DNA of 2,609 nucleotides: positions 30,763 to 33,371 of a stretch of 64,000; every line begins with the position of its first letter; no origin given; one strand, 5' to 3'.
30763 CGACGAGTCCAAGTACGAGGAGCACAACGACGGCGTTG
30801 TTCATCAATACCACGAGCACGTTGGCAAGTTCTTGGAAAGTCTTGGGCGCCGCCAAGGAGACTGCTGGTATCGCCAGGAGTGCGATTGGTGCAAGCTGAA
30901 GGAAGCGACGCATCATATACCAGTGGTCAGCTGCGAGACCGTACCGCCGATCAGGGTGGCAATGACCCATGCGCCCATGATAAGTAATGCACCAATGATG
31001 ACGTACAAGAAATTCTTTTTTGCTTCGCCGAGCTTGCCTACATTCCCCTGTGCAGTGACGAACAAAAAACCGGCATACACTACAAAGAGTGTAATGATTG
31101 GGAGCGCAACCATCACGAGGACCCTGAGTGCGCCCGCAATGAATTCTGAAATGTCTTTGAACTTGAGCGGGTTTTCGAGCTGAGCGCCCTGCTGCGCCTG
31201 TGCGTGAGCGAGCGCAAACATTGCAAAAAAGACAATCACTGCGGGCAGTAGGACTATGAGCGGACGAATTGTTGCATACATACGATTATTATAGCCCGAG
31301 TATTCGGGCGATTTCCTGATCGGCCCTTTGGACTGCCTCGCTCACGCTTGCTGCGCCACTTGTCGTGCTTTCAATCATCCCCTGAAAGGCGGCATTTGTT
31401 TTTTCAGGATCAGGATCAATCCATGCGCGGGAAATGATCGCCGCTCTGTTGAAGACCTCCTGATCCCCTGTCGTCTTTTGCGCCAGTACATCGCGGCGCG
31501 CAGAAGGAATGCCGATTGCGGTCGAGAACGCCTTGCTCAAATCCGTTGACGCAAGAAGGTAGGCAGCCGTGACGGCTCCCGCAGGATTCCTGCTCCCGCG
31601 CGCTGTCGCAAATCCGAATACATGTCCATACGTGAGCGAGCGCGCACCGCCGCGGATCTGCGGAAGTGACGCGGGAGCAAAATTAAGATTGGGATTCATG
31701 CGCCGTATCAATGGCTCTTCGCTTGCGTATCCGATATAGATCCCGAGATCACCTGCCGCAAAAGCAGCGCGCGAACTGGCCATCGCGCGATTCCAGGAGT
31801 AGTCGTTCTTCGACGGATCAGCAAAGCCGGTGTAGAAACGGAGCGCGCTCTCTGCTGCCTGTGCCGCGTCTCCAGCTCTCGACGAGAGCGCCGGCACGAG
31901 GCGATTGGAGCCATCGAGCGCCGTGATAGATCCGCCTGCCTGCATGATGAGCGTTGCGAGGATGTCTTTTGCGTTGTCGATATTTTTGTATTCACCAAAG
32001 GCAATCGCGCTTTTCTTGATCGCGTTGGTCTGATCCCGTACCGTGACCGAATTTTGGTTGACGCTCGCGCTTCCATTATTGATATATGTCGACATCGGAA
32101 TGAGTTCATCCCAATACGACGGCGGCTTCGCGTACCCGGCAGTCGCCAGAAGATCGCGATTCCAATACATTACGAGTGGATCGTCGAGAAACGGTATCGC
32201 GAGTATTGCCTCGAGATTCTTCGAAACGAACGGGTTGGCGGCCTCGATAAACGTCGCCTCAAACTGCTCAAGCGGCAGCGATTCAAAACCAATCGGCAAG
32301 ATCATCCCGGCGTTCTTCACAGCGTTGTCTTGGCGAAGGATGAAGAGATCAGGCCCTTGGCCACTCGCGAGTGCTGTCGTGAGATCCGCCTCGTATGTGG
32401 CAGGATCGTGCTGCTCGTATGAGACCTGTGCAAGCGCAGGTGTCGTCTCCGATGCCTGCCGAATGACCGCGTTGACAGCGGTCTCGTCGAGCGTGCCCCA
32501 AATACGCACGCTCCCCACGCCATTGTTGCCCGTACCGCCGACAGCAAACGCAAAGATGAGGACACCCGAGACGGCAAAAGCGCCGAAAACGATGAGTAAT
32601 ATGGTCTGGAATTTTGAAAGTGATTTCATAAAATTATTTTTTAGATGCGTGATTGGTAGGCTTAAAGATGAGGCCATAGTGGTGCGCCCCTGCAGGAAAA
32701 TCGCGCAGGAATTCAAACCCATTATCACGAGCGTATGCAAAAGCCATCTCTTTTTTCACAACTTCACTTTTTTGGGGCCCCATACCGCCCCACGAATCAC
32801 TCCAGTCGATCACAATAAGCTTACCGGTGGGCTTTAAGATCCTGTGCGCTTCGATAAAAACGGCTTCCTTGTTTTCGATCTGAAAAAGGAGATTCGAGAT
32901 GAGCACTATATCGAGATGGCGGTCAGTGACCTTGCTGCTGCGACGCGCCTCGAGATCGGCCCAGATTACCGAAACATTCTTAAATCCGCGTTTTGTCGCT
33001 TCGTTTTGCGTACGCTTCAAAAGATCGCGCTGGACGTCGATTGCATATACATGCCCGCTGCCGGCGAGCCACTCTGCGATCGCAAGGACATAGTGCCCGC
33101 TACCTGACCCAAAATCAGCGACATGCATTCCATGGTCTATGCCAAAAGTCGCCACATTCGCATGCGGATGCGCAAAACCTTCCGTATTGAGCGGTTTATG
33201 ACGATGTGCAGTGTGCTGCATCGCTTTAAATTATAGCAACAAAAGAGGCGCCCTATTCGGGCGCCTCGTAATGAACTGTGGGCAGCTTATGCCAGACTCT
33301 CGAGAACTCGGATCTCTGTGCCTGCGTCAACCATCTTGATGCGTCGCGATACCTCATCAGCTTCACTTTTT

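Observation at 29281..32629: Operon of five paralogous double-TM pilin-like small proteins plus a membrane-anchored solute-binding protein, with a sixth paralog at 6000-6389 beside tRNA-Trp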

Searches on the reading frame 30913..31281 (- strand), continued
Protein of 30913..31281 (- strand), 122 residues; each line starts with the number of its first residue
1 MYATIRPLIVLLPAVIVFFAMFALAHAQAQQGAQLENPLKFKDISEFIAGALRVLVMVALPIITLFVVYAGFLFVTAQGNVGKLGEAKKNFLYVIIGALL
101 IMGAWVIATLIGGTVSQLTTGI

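Call 78: predict_structure(alignment_id=A7)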
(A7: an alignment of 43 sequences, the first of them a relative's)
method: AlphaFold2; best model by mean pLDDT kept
length: 446 residues; sequences in the alignment: 43
mean_pLDDT: 89.9   pTM: 0.85
mean pLDDT of the five models: 89.9, 86.9, 86.2, 82.0, 69.2
residues with pLDDT >= 90: 309; 70-90: 111; 50-70: 19; < 50: 7
segments of 3 or more residues with pLDDT < 50: 31-35
pLDDT, mean of each block of 10 residues (from residue 1): 73 82 59 57 95 95 92 92 87 92 90 91 96 90 96 97 94 94 87 89 90 92 95 89 87 73 93 89 92 97 95 97 89 96 91 94 95 96 93 97 91 95 92 93 87
secondary structure, 60 per line:
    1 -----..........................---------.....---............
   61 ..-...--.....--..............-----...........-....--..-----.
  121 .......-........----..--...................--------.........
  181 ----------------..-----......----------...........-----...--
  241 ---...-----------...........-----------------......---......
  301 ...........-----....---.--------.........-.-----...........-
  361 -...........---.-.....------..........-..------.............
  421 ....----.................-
elements in order: H6-31 E41-45 H49-62 E69-73 H76-89 E95-99 H100-105 H120-126 H129-134 E145-157 H158-163 H173-180 E204-209 H220-230 E236-238 E244-246 H258-268 H286-291 E295-301 H302-311 E317-320 E333-341 H349-359 H362-372 H379-382 H389-398 H408-424 H429-445

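Call 80: fold_search(model_id=the predicted structure, library=pdb)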
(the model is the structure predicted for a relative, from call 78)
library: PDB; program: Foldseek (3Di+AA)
matches with E <= 10: 1354; with E <= 0.001: 1045
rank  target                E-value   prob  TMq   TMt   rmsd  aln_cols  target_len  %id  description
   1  3sev_A                1.2e-20  1.00  0.63  0.74   5.5       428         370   17  Zn-mediated Trimer of Maltose-binding Protein E310H/K314H by Synthetic Symmetrization (released 2011-09-21)
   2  4xai_A                1.4e-20  1.00  0.61  0.50   5.0       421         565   19  Crystal Structure of red flour beetle NR2E1/TLX (released 2015-03-04)
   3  1nmu_A                1.5e-20  1.00  0.61  0.72   4.9       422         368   18  MBP-L30 (released 2003-02-18)
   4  3mp8_A                1.7e-20  1.00  0.63  0.55   4.9       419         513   18  Crystal structure of Sgf29 tudor domain (released 2011-05-04)
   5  5znz_D                1.8e-20  1.00  0.65  0.65   4.4       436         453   18  Structure of mDR3 DD with MBP tag mutant-I387V (released 2019-04-17)
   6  5v6y_C                2.0e-20  1.00  0.61  0.51   4.9       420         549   18  Crystal structure of the human CLR:RAMP1 extracellular domain heterodimer with bound high-affinity and altered selecti (released 2018-01-31)
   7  3l2j_A                2.3e-20  1.00  0.62  0.58   4.7       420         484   18  Dimeric structure of the ligand-free extracellular domain of the human parathyroid hormone receptor (PTH1R) (released 2010-02-02)
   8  6xdj_D                2.3e-20  1.00  0.61  0.72   4.9       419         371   18  Crystal Structure Analysis of MBP-SIN3 (released 2021-06-16)
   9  4ys9_B                2.4e-20  1.00  0.61  0.70   4.9       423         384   18  Ataxin-3 Carboxy-Terminal Region - Crystal C1 (tetragonal) (released 2016-03-09)
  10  3d4c_A                2.6e-20  1.00  0.63  0.60   4.8       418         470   18  ZP-N domain of mammalian sperm receptor ZP3 (crystal form I) (released 2008-12-02)
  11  4kv3_A                2.7e-20  1.00  0.62  0.61   4.7       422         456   18  Ubiquitin-like domain of the Mycobacterium tuberculosis type VII secretion system protein EccD1 as maltose-binding pro (released 2014-04-09)
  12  3puy_E                2.7e-20  1.00  0.66  0.77   4.1       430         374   19  Crystal Structure of an outward-facing MBP-Maltose transporter complex bound to AMP-PNP after crystal soaking of the p (released 2011-05-18)
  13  8ybe_A                2.7e-20  1.00  0.62  0.73   5.6       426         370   18  Cryo-EM structure of Maltose Binding Protein (released 2024-03-06)
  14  5v6y_A                2.7e-20  1.00  0.61  0.51   5.1       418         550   19  Crystal structure of the human CLR:RAMP1 extracellular domain heterodimer with bound high-affinity and altered selecti (released 2018-01-31)
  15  4o4b_A                2.9e-20  1.00  0.66  0.78   4.0       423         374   18  Crystal Structure of an Inositol hexakisphosphate kinase EhIP6KA as a fusion protein with maltose binding protein (released 2014-06-18)
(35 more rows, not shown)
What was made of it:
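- On ABC-transporter solute-binding protein, family 1: Foldseek matches MalE and sugar SBPs at E~1e-20 (call 80).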

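Call 94: search_dna_similar(query=window:30916-31281:-, collection=plasmids, mode=protein, max_evalue=0.01, max_rows=15)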
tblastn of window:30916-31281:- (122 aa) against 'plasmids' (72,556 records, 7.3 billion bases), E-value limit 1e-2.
No match.

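Call 96: search_dna_similar(query=window:30916-31281:-, collection=phages, mode=protein, max_evalue=0.01, max_rows=10)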
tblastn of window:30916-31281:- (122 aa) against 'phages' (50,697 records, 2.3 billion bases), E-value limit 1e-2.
No match.
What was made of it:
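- tblastn of P5 against 50,697 phage records finds nothing (call 96).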

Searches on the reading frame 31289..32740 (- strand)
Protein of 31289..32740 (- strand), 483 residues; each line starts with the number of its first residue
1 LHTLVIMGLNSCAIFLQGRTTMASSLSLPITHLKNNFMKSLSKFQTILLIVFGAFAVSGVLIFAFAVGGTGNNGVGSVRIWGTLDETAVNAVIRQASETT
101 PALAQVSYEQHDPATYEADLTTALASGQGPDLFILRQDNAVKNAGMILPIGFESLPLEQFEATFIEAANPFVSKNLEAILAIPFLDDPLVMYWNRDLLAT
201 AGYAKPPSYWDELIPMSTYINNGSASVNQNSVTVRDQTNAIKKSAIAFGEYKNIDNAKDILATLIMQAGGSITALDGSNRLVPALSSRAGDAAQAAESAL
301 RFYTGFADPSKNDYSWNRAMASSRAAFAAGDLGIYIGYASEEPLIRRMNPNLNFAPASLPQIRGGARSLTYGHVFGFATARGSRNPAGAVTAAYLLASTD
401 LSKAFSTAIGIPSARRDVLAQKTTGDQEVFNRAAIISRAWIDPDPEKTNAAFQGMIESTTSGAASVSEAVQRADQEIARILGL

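Call 4: search_protein_families(library=pfam, proteins=[window:31289-32740:-], max_evalue=1)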
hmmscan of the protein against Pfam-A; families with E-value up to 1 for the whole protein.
window:31289-32740:- (483 aa): 3 families
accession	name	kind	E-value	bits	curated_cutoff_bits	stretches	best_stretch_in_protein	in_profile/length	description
PF01547.30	SBP_bac_1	-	2e-15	58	26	1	105-390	25-294/307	Bacterial extracellular solute-binding protein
PF13416.11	SBP_bac_8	-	8.7e-12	45.8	27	1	105-422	13-269/279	Bacterial extracellular solute-binding protein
PF12449.13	DUF3684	-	0.27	9.4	27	1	186-244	247-304/1098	Protein of unknown function (DUF3684)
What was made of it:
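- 31289..32629 (-): Membrane-anchored family-1 solute-binding protein (446 aa) with a MalE-like carbohydrate-type fold and no adjacent ABC permease or ATPase. SBP_bac_1 scores 58 bits (call 4).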

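Call 5: search_protein_families(library=ncbifam, proteins=[window:31289-32740:-], max_evalue=1)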
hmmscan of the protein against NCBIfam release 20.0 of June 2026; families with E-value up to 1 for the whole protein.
window:31289-32740:- (483 aa): 0 families

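Call 16: list_cluster_members(proteins=[P0001, window:31289-32629:-])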
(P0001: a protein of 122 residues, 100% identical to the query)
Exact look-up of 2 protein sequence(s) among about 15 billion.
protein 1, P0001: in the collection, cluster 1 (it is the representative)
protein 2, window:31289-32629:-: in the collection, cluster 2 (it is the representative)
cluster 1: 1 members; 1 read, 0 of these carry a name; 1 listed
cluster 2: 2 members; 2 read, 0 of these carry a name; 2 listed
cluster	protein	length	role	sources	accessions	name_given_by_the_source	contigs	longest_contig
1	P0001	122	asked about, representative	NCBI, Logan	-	-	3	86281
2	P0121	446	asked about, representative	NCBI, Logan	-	-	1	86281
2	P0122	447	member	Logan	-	-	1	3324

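Call 54: search_solved_structures(query=window:31289-32629:-, max_evalue=0.01)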
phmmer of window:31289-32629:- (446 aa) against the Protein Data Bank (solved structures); distinct sequences matched with E-value up to 0.01: 16.
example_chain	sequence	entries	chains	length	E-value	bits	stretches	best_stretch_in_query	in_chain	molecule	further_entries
3quf_A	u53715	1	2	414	2.5e-10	43.3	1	28-189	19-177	Extracellular solute-binding protein, family 1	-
1eu8_A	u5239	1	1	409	3.8e-07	32.8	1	74-193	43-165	TREHALOSE/MALTOSE BINDING PROTEIN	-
7nbz_A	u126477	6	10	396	6.1e-05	25.5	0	141-189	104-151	Sulfoquinovosyl binding protein | Sulfoquinovosyl glycerol-binding protein SmoF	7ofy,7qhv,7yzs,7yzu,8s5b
4r9f_A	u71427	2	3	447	0.00018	24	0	80-181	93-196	MBP1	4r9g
6jar_A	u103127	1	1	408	0.00029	23.3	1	141-187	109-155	ABC transporter, periplasmic substrate-binding protein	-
6jaz_A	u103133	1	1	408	0.0003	23.2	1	141-187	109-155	ABC transporter, periplasmic substrate-binding protein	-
6jb0_A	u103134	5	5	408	0.00033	23.1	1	141-187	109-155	ABC transporter, periplasmic substrate-binding protein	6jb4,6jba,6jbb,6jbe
6jam_A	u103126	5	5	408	0.00034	23.1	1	141-187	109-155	ABC transporter, periplasmic substrate-binding protein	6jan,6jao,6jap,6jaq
6j9w_A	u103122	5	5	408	0.00034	23.1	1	141-187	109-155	ABC transporter, periplasmic substrate-binding protein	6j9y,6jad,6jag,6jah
6jal_A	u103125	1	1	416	0.00035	23.1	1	141-187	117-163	ABC transporter, periplasmic substrate-binding protein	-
4qrz_A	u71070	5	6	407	0.00053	22.4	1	142-217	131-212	ABC-TYPE SUGAR TRANSPORTER | ABC transporter, substrate binding protein (Sugar)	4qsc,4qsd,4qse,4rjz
6dtq_A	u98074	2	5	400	0.00063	22.2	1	141-185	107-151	maltose-binding protein MalE3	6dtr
1elj_A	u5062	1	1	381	0.0011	21.5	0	39-178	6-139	MALTODEXTRIN-BINDING PROTEIN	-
5ci5_A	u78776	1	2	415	0.0017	20.7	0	47-183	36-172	Extracellular solute-binding protein family 1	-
6jai_A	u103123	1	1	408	0.0043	19.4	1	141-187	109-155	ABC transporter, periplasmic substrate-binding protein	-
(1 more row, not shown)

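Call 65: find_homologous_proteins(query=window:31289-32629:-, max_evalue=0.001)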
Query window:31289-32629:- (446 aa): 915 proteins with E <= 0.001 among 8000 candidates; the best 120 are listed.
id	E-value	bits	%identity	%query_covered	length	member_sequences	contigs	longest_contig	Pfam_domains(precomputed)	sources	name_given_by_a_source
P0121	2.7e-286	967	100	100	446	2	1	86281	PF13416.12,PF01547.31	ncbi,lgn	-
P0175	1.2e-229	781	80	100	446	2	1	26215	-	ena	-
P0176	9.9e-226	768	77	100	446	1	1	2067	PF13416.12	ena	-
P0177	9.6e-224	761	76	100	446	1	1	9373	PF13416.12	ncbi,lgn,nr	ncbi:MAG: extracellular solute-binding protein [bacterium]|nr:extracellular solute-binding protein [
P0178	9.5e-200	682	70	100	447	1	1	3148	PF13416.12,PF01547.31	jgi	jgi:ABC-type glycerol-3-phosphate transport system substrate-binding protein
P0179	4.7e-194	663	68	99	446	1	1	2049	-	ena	-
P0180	2.4e-181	621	63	100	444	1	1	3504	PF13416.12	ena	-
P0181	6.5e-180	617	62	99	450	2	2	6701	PF13416.12,PF01547.31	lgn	-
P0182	3.6e-179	614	62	100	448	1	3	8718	PF13416.12,PF01547.31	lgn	-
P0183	3.9e-168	578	62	100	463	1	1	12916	PF13416.12,PF01547.31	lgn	-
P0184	6.5e-168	577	60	100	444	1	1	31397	PF13416.12,PF01547.31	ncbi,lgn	-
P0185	2.0e-162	559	61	100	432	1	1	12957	PF13416.12,PF01547.31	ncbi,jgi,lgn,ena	ncbi:MAG: extracellular solute-binding protein [Candidatus Paceibacterota bacterium]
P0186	2.8e-162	559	58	100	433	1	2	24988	PF13416.12,PF01547.31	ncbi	-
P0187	1.1e-161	557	59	98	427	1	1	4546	PF13416.12,PF01547.31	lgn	-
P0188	1.6e-161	556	59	99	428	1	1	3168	PF13416.12,PF01547.31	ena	-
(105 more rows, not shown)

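Call 91: search_protein_families(library=ncbifam, proteins=[window:31289-32629:-], max_evalue=5)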
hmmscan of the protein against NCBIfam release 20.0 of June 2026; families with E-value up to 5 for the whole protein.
window:31289-32629:- (446 aa): 0 families

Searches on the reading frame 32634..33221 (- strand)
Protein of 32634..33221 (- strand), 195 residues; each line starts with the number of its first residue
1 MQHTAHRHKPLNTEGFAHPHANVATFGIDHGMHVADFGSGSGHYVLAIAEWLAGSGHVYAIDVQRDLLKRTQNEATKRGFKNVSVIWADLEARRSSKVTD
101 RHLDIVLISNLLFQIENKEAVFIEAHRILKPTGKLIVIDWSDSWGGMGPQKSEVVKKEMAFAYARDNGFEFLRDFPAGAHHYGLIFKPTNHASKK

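Call 4: search_protein_families(library=pfam, proteins=[window:32634-33221:-], max_evalue=1)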
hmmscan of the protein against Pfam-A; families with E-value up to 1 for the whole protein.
window:32634-33221:- (195 aa): 18 families
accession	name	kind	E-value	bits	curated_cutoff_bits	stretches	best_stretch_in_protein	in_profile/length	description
PF13847.12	Methyltransf_31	-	1.2e-20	74.1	27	1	29-146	2-114/145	Methyltransferase domain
PF13649.12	Methyltransf_25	-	6.9e-14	52.7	27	1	34-133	1-97/97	Methyltransferase domain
PF08241.18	Methyltransf_11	-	2e-13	51.2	21.2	1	36-137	2-95/95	Methyltransferase domain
PF01209.24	Ubie_methyltran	-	1.8e-11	44.3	20.1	1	29-142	46-156/233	ubiE/COQ5 methyltransferase family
PF08242.18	Methyltransf_12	-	1e-09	39.4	30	1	36-135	2-98/98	Methyltransferase domain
PF13489.12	Methyltransf_23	-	6.1e-07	29.7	27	1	26-153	16-124/164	Methyltransferase domain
PF01135.25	PCMT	-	1.8e-06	28.3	20.3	1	26-89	69-132/210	Protein-L-isoaspartate(D-aspartate) O-methyltransferase (PCMT)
PF05175.20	MTS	-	2.5e-06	27.7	23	1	30-138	31-139/170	Methyltransferase small domain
PF06325.19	PrmA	-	9.2e-06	25.8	22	1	30-136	161-257/296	Ribosomal protein L11 methyltransferase (PrmA)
PF13679.12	Methyltransf_32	-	1.1e-05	25.8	27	1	31-106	26-105/143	Methyltransferase domain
PF01269.23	Fibrillarin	-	0.0024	17.5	27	1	21-138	62-175/227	Fibrillarin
PF01728.25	FtsJ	-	0.0027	18.1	24.1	1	25-90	15-75/181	FtsJ-like methyltransferase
PF09243.16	Rsm22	-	0.0094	15.8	23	1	33-124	37-126/275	Mitochondrial small ribosomal subunit Rsm22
PF02390.23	Methyltransf_4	-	0.012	15.5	24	1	33-89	4-59/173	Putative methyltransferase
PF08704.16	GCD14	-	0.023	14.8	26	1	26-82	36-92/247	tRNA methyltransferase complex GCD14 subunit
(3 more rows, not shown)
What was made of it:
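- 32634..33221 (-): Class I SAM-dependent methyltransferase (195 aa), first gene of the conserved module. Pfam Methyltransf_31 scores 74 bits (call 4).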

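Call 5: search_protein_families(library=ncbifam, proteins=[window:32634-33221:-], max_evalue=1)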
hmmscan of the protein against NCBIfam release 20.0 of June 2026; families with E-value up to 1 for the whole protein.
window:32634-33221:- (195 aa): 51 families (the best 25 are shown)
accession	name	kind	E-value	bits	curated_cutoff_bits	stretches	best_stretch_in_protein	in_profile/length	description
NF008823.0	PRK11873.1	subfamily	2e-17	63.6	263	1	27-139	74-183/272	arsenite methyltransferase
NF041537.1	ArsM_AhpD_UU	exception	2.4e-15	56.2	510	1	27-139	73-182/345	arsenite methyltransferase/AhpD domain selenoprotein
NF047649.1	MTase_UXPK_star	exception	7.4e-14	51.4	460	1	28-139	75-183/283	methyltransferase/UXPK-star double selenoprotein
NF041536.1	ArsM_DUF2284_UU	exception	3.5e-13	48.7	575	1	28-139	74-182/459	arsenite methyltransferase/DUF2284 domain selenoprotein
NF001240.0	PRK00216.1-1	equivalog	2.4e-12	46.4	378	1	23-142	56-173/251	bifunctional demethylmenaquinone methyltransferase/2-methoxy-6-polyprenyl-1,4-benzoquinol methylase UbiE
NF052510.1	methyltran_MpqE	exception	1.4e-11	44.3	335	1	23-142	39-156/234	methyl-plastoquinone biosynthesis methyltransferase MpqE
NF043040.1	corrin_prot_MT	hypoth_equivalog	1.4e-10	41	180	1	20-139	31-149/216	corrinoid protein-associated methyltransferase CpaM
TIGR01934.1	MenG_MenH_UbiE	subfamily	1.3e-09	37.7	158.35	1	25-142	34-146/223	ubiquinone/menaquinone biosynthesis methyltransferase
NF045667.1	MTase_DVU1556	equivalog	1.5e-09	37.6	155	1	16-142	8-124/213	DVU_1556 family methyltransferase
NF001244.0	PRK00216.1-5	equivalog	1.5e-09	37.5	216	1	26-142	44-158/236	bifunctional demethylmenaquinone methyltransferase/2-methoxy-6-polyprenyl-1,4-benzoquinol methylase UbiE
NF001242.0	PRK00216.1-3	equivalog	3e-09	36.7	351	1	31-142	71-180/258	bifunctional demethylmenaquinone methyltransferase/2-methoxy-6-polyprenyl-1,4-benzoquinol methylase UbiE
NF001243.0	PRK00216.1-4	equivalog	1.4e-08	34.3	235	1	25-142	42-156/237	demethylmenaquinone methyltransferase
TIGR02752.1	MenG_heptapren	equivalog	2e-08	34.1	419.85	1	26-142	41-154/231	demethylmenaquinone methyltransferase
NF040538.1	methyl_ArsM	equivalog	1.2e-07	31.2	500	2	29-76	60-107/356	arsinothricin biosynthesis methyltransferase ArsM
TIGR01983.1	UbiG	equivalog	1.2e-07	31.2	102.95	1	30-137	49-151/228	bifunctional 2-polyprenyl-6-hydroxyphenol methylase/3-demethylubiquinol 3-O-methyltransferase UbiG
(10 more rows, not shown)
